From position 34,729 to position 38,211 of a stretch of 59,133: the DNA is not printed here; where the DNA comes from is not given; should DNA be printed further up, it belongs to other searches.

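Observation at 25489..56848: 31-kb SusC/SusD locus predicted to degrade beta-1,2-glucan, combining five GH144-like enzymes with a cytoplasmic phosphorylase route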

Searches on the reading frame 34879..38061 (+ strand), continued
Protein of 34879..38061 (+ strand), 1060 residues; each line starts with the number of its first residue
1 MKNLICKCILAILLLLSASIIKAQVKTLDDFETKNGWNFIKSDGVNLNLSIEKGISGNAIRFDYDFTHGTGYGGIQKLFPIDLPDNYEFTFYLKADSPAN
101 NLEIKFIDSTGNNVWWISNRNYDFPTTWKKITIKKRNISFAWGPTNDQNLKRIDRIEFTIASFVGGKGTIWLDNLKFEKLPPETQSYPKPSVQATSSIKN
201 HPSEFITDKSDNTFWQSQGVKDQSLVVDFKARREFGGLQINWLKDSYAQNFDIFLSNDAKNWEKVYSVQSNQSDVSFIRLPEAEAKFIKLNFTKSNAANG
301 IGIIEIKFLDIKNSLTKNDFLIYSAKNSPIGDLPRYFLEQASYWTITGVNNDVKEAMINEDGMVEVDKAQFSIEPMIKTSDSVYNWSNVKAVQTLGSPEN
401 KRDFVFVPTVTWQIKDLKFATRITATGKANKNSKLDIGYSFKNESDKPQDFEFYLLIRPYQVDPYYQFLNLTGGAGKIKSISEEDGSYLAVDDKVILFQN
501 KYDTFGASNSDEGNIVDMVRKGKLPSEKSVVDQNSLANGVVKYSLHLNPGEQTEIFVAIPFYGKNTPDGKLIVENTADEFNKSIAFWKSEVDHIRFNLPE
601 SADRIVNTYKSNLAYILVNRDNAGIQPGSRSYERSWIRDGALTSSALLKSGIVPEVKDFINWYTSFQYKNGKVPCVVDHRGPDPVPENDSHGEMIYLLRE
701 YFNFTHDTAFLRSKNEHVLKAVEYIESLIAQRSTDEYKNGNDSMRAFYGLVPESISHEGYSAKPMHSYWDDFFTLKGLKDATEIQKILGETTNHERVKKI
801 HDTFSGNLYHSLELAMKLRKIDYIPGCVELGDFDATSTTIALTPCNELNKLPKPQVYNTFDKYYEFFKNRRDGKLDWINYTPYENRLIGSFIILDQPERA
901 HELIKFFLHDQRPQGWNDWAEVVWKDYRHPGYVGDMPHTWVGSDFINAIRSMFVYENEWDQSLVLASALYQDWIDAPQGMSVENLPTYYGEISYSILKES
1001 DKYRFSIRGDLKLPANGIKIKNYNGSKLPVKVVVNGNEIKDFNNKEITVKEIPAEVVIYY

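Call 94: predict_structure(alignment_id=A3)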
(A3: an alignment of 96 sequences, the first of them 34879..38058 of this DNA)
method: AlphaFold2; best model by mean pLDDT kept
length: 1060 residues; sequences in the alignment: 96
mean_pLDDT: 90.7   pTM: 0.87
mean pLDDT of the five models: 90.7, 90.5, 89.7, 89.0, 88.1
residues with pLDDT >= 90: 769; 70-90: 246; 50-70: 37; < 50: 8
segments of 3 or more residues with pLDDT < 50: 17-22
pLDDT, mean of each block of 10 residues (from residue 1): 74 60 72 91 88 92 85 91 92 92 92 87 89 89 81 94 82 93 78 93 88 86 91 91 90 95 93 92 91 84 93 88 95 93 94 93 87 95 94 80 88 95 94 94 97 97 74 84 87 92 94 92 92 93 97 95 71 84 93 94 95 96 88 87 97 97 95 86 82 98 98 98 97 95 95 70 78 97 98 98 97 96 92 88 92 95 96 91 94 95 96 92 90 88 96 94 95 94 97 95 95 96 83 95 91 95
secondary structure, 60 per line:
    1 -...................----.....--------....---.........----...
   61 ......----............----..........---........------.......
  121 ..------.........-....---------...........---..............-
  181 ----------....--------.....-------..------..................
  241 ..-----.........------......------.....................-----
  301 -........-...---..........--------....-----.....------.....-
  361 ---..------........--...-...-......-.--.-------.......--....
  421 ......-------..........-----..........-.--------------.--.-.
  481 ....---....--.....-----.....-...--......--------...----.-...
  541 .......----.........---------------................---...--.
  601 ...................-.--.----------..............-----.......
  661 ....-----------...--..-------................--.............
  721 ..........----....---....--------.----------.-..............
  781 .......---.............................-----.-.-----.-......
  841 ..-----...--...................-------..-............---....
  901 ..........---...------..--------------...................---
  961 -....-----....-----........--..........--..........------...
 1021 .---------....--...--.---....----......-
elements in order (helices of 4 or more, strands of 3 or more residues): H2-20 E25-29 E38-41 E45-53 E58-66 E71-82 E87-96 E100-107 E114-122 E129-134 E139-142 E152-162 E166-179 E191-194 H203-207 E223-242 E248-256 E263-268 E275-295 E302-309 H317-326 H335-338 E344-348 E355-359 E372-379 E382-384 E390-395 E408-414 E417-426 E434-443 E449-458 E480-484 E488-491 E494-498 E504-508 H515-520 E529-531 E538-547 E552-560 H576-591 E595-597 H600-619 H637-648 H654-664 E676-678 H690-705 H708-730 H735-738 H742-745 H768-787 H791-819 H835-842 H853-871 H882-893 H897-910 H939-953 E954-957 E962-965 H971-974 E980-987 E990-999 E1002-1011 E1018-1021 E1031-1034 E1037-1039 E1046-1049 E1054-1059

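Call 96: fold_search(model_id=the predicted structure, library=pdb)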
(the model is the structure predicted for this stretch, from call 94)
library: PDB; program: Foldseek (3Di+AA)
matches with E <= 10: 1241; with E <= 0.001: 289
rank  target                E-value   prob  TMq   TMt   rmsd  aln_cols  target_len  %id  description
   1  9ju0_AAA              1.3e-16  1.00  0.40  0.47  23.7      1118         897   10  C-terminally truncated dextran dextrinase bound with acarbose (released 2025-09-03)
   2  8bou_B                1.3e-16  1.00  0.43  0.55   7.7       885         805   12  Crystal structure of Blautia producta GH94 (released 2023-11-29)
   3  8ho7_A                1.6e-16  1.00  0.43  0.54   8.3       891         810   12  The cryo-EM structure of cellobiose phosphorylase from Clostridium thermocellum (released 2023-12-13)
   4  8ho9_A                2.1e-16  1.00  0.42  0.52   8.5       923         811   11  The cryo-EM structure of cellobiose phosphorylase from Clostridium thermocellum (cysteine-to-serine varient) (released 2023-12-13)
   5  9ju0_CCC              2.3e-16  1.00  0.41  0.48  23.2      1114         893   10  C-terminally truncated dextran dextrinase bound with acarbose (released 2025-09-03)
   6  8ho8_A                3.7e-16  1.00  0.43  0.54   8.2       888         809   10  The cryo-EM structure of cellobiose phosphorylase from Clostridium thermocellum in complex with cellobiose (released 2023-12-13)
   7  9ju0_BBB              7.0e-16  1.00  0.40  0.47  23.8      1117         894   10  C-terminally truncated dextran dextrinase bound with acarbose (released 2025-09-03)
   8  8hob_A                7.7e-16  1.00  0.42  0.53   8.5       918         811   12  The cryo-EM structure of cellobiose phosphorylase from Clostridium thermocellum ( variant) (released 2024-03-20)
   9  3qde_A                1.8e-15  1.00  0.44  0.56   7.7       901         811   12  The structure of Cellobiose phosphorylase from Clostridium thermocellum in complex with phosphate (released 2011-11-09)
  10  8bou_A                2.3e-15  1.00  0.44  0.56   7.5       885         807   12  Crystal structure of Blautia producta GH94 (released 2023-11-29)
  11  3rrs_A                2.7e-14  1.00  0.41  0.51   8.4       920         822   10  Crystal structure analysis of cellobiose phosphorylase from Cellulomonas uda (released 2012-05-09)
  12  5bvu                  4.7e-14  1.00  0.39  0.51   9.4       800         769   13  Crystal structure of Thermoanaerobacterium xylolyticum GH116 beta-glucosidase (released 2016-05-18)
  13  7w2s                  6.9e-14  1.00  0.39  0.51   9.2       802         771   13  Crystal structure of TxGH116 E730A mutant from Thermoanaerobacterium xylanolyticum with glucose (released 2022-04-06)
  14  1v7v                  8.7e-14  1.00  0.43  0.57   8.0       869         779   10  Crystal structure of Vibrio proteolyticus chitobiose phosphorylase (released 2004-06-22)
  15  8ic6_A                2.1e-13  1.00  0.38  0.45  10.9       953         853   10  exo-beta-D-arabinanase ExoMA2 from Microbacterium arabinogalactanolyticum in complex with Tris (released 2023-08-16)
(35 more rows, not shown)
